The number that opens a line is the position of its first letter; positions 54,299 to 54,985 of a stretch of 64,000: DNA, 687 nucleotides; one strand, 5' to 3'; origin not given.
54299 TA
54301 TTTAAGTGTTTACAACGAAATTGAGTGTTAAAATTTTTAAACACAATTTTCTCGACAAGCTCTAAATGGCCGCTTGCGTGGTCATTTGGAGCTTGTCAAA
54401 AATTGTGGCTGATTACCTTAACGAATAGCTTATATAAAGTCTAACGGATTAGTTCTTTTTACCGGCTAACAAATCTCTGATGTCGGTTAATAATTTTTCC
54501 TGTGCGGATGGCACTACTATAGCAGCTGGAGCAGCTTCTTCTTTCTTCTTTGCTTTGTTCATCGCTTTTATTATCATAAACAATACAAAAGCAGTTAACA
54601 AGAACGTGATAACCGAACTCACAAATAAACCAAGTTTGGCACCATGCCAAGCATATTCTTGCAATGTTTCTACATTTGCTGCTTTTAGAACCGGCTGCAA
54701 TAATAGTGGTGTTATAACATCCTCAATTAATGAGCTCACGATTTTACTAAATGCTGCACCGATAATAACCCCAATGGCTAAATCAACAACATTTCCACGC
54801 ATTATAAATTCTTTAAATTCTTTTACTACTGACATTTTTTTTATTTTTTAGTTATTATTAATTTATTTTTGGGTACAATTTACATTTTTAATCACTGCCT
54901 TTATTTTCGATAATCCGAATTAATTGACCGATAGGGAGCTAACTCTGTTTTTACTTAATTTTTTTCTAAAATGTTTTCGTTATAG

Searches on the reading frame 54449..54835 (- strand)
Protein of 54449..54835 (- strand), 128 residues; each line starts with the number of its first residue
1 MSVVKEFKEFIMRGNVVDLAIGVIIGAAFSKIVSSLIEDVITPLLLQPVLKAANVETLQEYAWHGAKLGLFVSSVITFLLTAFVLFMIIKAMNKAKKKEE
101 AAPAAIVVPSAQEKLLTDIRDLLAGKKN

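Call 63: search_protein_families(library=pfam, proteins=[window:54449-54835:-], max_evalue=0.0001)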
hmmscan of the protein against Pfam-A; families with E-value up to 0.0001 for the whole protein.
window:54449-54835:- (128 aa): 1 family
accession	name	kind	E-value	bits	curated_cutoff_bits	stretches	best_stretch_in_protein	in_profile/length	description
PF01741.23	MscL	-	3.3e-36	124.8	27.4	1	4-123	2-122/123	Large-conductance mechanosensitive channel, MscL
